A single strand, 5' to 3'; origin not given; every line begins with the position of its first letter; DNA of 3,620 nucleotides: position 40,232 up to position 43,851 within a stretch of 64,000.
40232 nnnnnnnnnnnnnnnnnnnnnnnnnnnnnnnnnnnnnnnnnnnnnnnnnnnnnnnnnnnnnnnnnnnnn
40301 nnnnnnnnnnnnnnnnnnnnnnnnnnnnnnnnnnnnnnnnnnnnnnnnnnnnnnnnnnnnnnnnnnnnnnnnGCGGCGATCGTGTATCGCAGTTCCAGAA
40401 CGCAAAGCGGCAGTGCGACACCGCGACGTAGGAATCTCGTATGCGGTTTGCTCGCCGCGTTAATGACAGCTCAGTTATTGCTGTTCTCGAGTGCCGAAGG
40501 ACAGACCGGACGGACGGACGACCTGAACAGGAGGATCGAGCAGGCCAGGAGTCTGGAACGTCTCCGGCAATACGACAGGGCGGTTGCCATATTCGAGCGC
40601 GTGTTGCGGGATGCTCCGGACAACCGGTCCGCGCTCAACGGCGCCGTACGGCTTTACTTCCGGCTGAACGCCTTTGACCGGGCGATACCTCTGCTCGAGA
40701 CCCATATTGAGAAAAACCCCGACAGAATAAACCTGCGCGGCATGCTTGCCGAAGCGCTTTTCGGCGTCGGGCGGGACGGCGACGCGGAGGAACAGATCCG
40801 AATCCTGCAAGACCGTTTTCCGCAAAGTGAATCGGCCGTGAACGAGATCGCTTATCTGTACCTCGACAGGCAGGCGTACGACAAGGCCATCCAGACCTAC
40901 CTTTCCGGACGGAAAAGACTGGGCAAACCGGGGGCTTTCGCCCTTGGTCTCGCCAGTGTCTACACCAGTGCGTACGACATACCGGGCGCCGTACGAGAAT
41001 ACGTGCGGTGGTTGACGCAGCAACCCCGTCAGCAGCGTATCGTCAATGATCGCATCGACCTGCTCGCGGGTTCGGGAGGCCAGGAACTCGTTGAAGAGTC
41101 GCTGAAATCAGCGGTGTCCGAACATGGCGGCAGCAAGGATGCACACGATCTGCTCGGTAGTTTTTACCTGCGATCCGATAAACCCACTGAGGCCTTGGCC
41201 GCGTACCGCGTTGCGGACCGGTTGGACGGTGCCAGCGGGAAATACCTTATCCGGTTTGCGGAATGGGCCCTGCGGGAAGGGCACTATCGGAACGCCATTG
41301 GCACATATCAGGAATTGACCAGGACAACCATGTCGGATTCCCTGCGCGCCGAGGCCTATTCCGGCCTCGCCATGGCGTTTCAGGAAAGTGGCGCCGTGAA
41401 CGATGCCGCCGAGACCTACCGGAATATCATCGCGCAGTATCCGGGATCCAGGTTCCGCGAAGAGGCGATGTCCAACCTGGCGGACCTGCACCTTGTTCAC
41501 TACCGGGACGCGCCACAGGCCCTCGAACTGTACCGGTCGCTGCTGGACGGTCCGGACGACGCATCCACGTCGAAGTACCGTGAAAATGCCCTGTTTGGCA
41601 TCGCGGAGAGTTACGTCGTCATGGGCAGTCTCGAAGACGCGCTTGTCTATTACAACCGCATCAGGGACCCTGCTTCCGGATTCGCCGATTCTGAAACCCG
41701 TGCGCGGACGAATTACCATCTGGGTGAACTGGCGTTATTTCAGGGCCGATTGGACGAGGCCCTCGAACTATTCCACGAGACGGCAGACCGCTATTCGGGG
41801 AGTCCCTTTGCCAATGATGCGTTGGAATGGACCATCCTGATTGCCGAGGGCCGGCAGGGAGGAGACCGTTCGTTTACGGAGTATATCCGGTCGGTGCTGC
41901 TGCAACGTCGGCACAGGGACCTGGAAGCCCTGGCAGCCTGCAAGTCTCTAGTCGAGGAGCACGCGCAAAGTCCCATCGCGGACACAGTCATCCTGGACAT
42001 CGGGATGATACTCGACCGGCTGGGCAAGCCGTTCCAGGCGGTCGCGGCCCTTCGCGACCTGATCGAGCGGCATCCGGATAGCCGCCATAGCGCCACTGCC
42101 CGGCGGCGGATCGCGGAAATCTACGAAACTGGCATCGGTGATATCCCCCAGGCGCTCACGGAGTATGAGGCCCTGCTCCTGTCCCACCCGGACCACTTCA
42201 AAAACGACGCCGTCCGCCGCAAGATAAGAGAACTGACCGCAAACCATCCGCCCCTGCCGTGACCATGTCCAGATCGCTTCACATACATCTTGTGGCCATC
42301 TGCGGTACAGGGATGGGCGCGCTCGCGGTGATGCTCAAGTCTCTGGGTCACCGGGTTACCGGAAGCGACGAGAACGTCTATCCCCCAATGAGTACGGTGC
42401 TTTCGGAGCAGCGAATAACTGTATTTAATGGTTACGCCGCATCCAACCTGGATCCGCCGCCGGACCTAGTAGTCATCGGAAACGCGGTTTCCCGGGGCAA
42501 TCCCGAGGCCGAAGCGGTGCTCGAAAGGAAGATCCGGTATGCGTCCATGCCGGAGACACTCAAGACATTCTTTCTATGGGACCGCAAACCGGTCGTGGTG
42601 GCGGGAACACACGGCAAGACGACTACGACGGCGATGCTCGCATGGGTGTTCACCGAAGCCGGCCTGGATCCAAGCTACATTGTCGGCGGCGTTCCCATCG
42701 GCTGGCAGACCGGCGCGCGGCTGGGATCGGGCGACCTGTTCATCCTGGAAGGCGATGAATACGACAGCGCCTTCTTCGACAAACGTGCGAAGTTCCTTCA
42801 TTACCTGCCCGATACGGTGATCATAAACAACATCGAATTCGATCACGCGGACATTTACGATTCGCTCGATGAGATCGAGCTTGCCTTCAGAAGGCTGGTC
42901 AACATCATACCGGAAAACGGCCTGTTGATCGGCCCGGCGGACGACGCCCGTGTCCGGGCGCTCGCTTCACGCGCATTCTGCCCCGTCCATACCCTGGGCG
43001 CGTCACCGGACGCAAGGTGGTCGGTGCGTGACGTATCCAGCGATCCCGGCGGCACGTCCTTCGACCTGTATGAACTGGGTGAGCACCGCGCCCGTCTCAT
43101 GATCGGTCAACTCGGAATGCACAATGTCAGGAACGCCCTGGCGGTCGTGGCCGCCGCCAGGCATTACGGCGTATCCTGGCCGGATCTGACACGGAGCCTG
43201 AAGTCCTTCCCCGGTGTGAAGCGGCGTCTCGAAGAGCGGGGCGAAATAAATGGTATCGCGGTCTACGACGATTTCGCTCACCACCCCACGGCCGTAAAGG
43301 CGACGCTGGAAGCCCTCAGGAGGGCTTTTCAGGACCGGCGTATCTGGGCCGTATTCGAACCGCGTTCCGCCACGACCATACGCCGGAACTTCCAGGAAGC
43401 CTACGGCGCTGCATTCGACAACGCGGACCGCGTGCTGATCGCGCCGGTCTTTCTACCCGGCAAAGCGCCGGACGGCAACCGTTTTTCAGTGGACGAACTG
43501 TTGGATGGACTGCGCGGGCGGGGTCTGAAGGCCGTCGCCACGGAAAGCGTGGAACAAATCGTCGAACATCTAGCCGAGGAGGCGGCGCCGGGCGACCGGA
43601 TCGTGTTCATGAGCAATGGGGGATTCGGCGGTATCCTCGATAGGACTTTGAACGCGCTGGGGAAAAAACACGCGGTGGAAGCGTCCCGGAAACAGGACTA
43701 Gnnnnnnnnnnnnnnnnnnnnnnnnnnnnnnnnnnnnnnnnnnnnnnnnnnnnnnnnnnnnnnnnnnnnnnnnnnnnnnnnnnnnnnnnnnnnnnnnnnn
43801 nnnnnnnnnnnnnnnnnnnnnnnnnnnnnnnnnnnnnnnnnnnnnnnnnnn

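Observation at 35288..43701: Ctp protease, a giant double-TM coiled-coil protein, a TPR protein and Mpl: a compact, apparently co-transcribed envelope cluster built around a 1128-aa protein of unknown function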

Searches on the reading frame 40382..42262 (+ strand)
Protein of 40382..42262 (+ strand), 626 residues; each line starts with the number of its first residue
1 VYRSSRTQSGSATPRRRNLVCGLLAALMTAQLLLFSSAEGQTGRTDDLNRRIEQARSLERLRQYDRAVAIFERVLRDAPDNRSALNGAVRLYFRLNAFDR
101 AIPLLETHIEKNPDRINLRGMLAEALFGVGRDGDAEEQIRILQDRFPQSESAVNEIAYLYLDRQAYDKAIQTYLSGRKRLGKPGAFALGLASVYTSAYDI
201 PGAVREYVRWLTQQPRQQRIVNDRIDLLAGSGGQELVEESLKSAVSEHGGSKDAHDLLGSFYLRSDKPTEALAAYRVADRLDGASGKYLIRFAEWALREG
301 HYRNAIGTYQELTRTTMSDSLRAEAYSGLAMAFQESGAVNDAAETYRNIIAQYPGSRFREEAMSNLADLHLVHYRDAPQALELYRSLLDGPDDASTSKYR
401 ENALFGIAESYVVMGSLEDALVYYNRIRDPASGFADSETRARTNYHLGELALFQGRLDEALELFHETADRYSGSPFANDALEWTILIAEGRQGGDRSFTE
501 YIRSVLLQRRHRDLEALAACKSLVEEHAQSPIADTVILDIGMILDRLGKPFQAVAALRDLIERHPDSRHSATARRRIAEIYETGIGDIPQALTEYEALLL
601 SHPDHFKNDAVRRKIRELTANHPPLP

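Call 3: search_protein_families(library=pfam, proteins=[window:40382-42262:+], max_evalue=0.01)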
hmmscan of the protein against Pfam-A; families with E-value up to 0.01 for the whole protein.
window:40382-42262:+ (626 aa): 25 families
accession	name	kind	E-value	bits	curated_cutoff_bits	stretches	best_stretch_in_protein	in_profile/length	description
PF13432.12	TPR_16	-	4.9e-33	113.6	32.7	4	53-114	2-63/65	Tetratricopeptide repeat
PF13174.12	TPR_6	-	5.7e-30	102.3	26.3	2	538-567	4-33/33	Tetratricopeptide repeat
PF14559.12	TPR_19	-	2.4e-26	92.3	25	2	62-123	5-66/68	Tetratricopeptide repeat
PF13428.12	TPR_14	-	9.3e-24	81.9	23.5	1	53-90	6-43/44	Tetratricopeptide repeat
PF07719.23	TPR_2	-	1.5e-18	65.8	27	0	54-81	7-34/34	Tetratricopeptide repeat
PF13424.12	TPR_12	-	1e-17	64.5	30.1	1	401-470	3-74/77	Tetratricopeptide repeat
PF00515.34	TPR_1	-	2e-15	56.3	27.8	0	442-466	2-26/34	Tetratricopeptide repeat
PF12895.13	ANAPC3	-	1.2e-12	48.4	27.2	1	62-135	3-75/82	Anaphase-promoting complex, cyclosome, subunit 3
PF13181.12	TPR_8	-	9e-12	44.6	25.7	0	441-464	1-24/34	Tetratricopeptide repeat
PF13176.12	TPR_7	-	2.2e-11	43.3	27.9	0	55-80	6-33/36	Tetratricopeptide repeat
PF24575.1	TPR_Slam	-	4.7e-10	40.3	35.2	0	330-355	54-79/104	Surface lipoprotein assembly modifier, N-terminal TPR repeats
PF23914.1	TPR_CcmH_CycH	-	2.2e-08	34.5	42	1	245-354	43-152/158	Cytochrome c-type biogenesis protein H TPR domain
PF25064.1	ARM_TT21_5th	-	2.7e-08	34.6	27.8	0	62-110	15-63/117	TT21 fifth ARM repeats domain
PF03704.23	BTAD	-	5.2e-08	33.8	22.1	0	84-139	64-119/146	Bacterial transcriptional activator domain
PF14938.12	SNAP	-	6.5e-08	32.8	25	0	566-597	109-140/282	Soluble NSF attachment protein, SNAP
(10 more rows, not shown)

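Call 4: search_protein_families(library=ncbifam, proteins=[window:40382-42262:+], max_evalue=0.01)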
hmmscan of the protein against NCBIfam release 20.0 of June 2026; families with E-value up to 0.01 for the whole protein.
window:40382-42262:+ (626 aa): 31 families (the best 25 are shown)
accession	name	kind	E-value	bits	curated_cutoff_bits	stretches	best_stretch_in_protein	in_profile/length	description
TIGR02795.1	tol_pal_ybgF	equivalog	1.7e-27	96.4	90.1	2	294-363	47-116/119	tol-pal system protein YbgF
TIGR02917.1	PEP_TPR_lipo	equivalog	3.5e-27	94.7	312.2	1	52-383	503-825/899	XrtA/PEP-CTERM system TPR-repeat protein PrsT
TIGR03302.1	OM_YfiO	subfamily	9.4e-16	58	81.4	1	286-357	33-104/239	outer membrane protein assembly factor BamD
NF040959.1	MamA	equivalog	1.9e-15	56.8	200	1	55-172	78-195/204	magnetosome protein MamA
NF052415.1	T3SS_chap_SctY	equivalog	2.7e-12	47.1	70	1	254-351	8-105/106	type III secretion apparatus assembly chaperone SctY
NF008757.0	PRK11788.1-5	equivalog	7.2e-10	38.6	363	1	280-534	63-303/388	lipopolysaccharide assembly protein LapB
NF008068.0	PRK10803.1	equivalog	5.2e-09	36.4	383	0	434-483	173-222/263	cell division protein CpoB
TIGR02521.1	type_IV_pilW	equivalog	5.4e-09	35.9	154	1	238-386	51-197/234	type IV pilus biogenesis/stability protein PilW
NF052312.1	T9SS_PorW_SprE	equivalog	2.9e-08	32.8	250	2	293-450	186-337/716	type IX secretion system periplasmic lipoprotein PorW/SprE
NF033758.1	gliding_GltE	equivalog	7.6e-08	31.7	225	0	296-388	96-181/411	adventurous gliding motility TPR repeat lipoprotein GltE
NF033762.1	social_mot_Tgl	equivalog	1.1e-07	31.5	225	0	107-173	56-123/252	social motility TPR repeat lipoprotein Tgl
TIGR03939.1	PGA_TPR_OMP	equivalog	2.3e-07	29.4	366.65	1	65-173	70-177/800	poly-beta-1,6 N-acetyl-D-glucosamine export porin PgaA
NF033920.0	C39_PA2778_fam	equivalog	2.5e-07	30.4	150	0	40-139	148-247/255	PA2778 family cysteine peptidase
NF040561.1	PrimPol_Msp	equivalog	3.5e-07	29.1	200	1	52-156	29-125/515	CRISPR-associated primase-polymerase type A1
NF053607.1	CHU_0125_OmpA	equivalog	1.3e-06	27.2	620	0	62-144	33-115/639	CHU_0125 family OmpA-like outer membrane integrity protein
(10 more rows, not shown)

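Call 44: search_solved_structures(query=window:40382-42262:+, max_evalue=0.001)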
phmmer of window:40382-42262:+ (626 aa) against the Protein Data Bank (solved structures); distinct sequences matched with E-value up to 0.001: 19.
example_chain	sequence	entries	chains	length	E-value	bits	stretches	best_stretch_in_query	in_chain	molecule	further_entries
3as8_A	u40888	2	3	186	6.1e-09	38.3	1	63-175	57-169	Magnetosome protein MamA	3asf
3asd_A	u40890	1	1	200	2.8e-08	36.1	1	63-175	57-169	MamA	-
9qhb_A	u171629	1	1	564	3.3e-08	35.9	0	254-467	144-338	Engineered tetratricopeptide repeat protein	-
3asg_A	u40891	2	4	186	3.5e-08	35.8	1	63-173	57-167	MamA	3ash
3as4_A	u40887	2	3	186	3.5e-08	35.8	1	63-173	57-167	MamA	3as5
7yeh_B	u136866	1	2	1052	4.4e-08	35.5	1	51-281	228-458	UDP-N-acetylglucosamine--peptide N-acetylglucosaminyltransferase 110 kDa subunit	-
7yea_A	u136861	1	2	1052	4.4e-08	35.5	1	51-281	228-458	UDP-N-acetylglucosamine--peptide N-acetylglucosaminyltransferase 110 kDa subunit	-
7ntf_A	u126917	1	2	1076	4.9e-08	35.3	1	51-281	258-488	Isoform 1 of UDP-N-acetylglucosamine--peptide N-acetylglucosaminyltransferase 110 kDa subu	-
6eou_A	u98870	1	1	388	1.5e-07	33.7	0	324-437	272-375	UDP-N-acetylglucosamine--peptide N-acetylglucosaminyltransferase 110 kDa subunit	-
1w3b_A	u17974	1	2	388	1.6e-07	33.7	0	50-176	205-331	UDP-N-ACETYLGLUCOSAMINE--PEPTIDE N-ACETYLGLUCOSAMINYLTRANSFERASE 110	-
8bd7_A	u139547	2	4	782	2.8e-06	29.5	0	59-229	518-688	IFT88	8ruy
8bu0_A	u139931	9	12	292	5.3e-06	28.6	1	250-465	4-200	Consensus tetratricopeptide repeat protein | Crystal structure of an 8-repeat consensus TPR superhelix with Zinc. | Monomer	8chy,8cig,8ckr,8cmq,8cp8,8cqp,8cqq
2pl2_A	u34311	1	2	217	2e-05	26.7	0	58-137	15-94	Hypothetical conserved protein TTC0263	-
7obi_A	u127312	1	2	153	5.2e-05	25.3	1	251-389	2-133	CTPR-rv4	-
7rqf_A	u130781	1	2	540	6.4e-05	25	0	90-174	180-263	TPR repeat-containing protein PA4667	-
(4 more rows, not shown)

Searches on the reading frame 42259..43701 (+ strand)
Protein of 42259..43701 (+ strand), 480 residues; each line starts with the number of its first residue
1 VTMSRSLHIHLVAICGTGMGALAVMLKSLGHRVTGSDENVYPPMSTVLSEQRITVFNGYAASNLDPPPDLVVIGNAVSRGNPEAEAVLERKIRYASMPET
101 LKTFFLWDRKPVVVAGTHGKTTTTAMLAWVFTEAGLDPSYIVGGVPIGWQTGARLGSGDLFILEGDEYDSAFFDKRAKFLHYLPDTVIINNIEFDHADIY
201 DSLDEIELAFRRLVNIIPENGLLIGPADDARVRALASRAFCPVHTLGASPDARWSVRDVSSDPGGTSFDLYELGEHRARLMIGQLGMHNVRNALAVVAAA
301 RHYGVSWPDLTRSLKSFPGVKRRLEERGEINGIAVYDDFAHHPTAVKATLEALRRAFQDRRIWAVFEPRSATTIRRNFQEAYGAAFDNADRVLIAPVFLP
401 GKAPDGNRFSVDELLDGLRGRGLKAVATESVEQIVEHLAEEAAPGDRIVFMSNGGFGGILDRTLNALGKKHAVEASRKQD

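Call 3: search_protein_families(library=pfam, proteins=[window:42259-43701:+], max_evalue=0.01)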
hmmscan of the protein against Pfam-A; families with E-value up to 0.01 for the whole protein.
window:42259-43701:+ (480 aa): 3 families
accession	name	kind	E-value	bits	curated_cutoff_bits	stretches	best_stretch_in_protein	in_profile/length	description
PF08245.18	Mur_ligase_M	-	7.3e-26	91.8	24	1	114-300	1-200/200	Mur ligase middle domain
PF01225.30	Mur_ligase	-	3.1e-21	76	21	1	8-103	1-89/95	Mur ligase family, catalytic domain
PF02875.26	Mur_ligase_C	-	2.7e-20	73.9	28.4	1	322-454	1-127/127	Mur ligase, glutamate ligase domain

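Call 4: search_protein_families(library=ncbifam, proteins=[window:42259-43701:+], max_evalue=0.01)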
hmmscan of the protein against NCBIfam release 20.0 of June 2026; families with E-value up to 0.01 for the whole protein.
window:42259-43701:+ (480 aa): 24 families
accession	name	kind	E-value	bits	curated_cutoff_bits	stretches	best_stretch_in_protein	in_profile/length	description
TIGR01081.1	mpl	equivalog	1.2e-140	469.5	388.7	1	8-467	1-447/448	UDP-N-acetylmuramate:L-alanyl-gamma-D-glutamyl-meso-diaminopimelate ligase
TIGR01082.1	murC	equivalog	2.1e-97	327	335.1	1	8-456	1-441/449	UDP-N-acetylmuramate--L-alanine ligase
NF011171.0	PRK14573.1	equivalog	5.7e-49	166.7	1015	1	3-443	1-424/809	bifunctional UDP-N-acetylmuramate--L-alanine ligase/D-alanine--D-alanine ligase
NF053645.1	pMurC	equivalog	5.7e-26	91.3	560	2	266-359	298-391/492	pseudomurein biosynthesis peptide ligase pMurC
TIGR01087.1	murD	equivalog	3.2e-22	79.2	211.95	1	15-355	5-337/441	UDP-N-acetylmuramoyl-L-alanine--D-glutamate ligase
NF008896.0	PRK11929.1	equivalog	1.4e-21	76.1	1023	1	188-366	206-391/965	bifunctional UDP-N-acetylmuramoyl-L-alanyl-D-glutamate--2,6-diaminopimelate ligase MurE/UDP-N-acetylmuramoyl-tripeptide--D-alanyl-D-alanine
TIGR01143.1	murF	subfamily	3.5e-21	75.7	288.6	1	184-365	150-330/418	UDP-N-acetylmuramoyl-tripeptide--D-alanyl-D-alanine ligase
NF001126.0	PRK00139.1-4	equivalog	3e-20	72.2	373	1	185-366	195-374/486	UDP-N-acetylmuramoyl-L-alanyl-D-glutamate--2,6-diaminopimelate ligase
NF001124.0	PRK00139.1-2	equivalog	3.1e-20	72.4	476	1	190-366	205-383/500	UDP-N-acetylmuramoyl-L-alanyl-D-glutamate--2,6-diaminopimelate ligase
NF053646.1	pMurD1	equivalog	1.1e-18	67.2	610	1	289-452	284-440/465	pseudomurein biosynthesis peptide ligase pMurD1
NF053648.1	pMurE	equivalog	6.7e-18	64.6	600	1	184-369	190-363/464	pseudomurein biosynthesis peptide ligase pMurE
TIGR01085.1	murE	subfamily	3.7e-17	62.4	257.3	1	185-366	179-364/472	UDP-N-acetylmuramyl-tripeptide synthetase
NF001123.0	PRK00139.1-1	equivalog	1.9e-12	46.7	586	1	176-367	191-383/493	UDP-N-acetylmuramoyl-L-alanyl-D-glutamate--2,6-diaminopimelate ligase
TIGR02068.2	cya_phycin_syn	equivalog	7.4e-11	40.8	850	1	185-365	566-763/862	cyanophycin synthetase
NF010623.0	PRK14016.1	subfamily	4.3e-09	35.1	877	1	282-387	679-788/871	cyanophycin synthetase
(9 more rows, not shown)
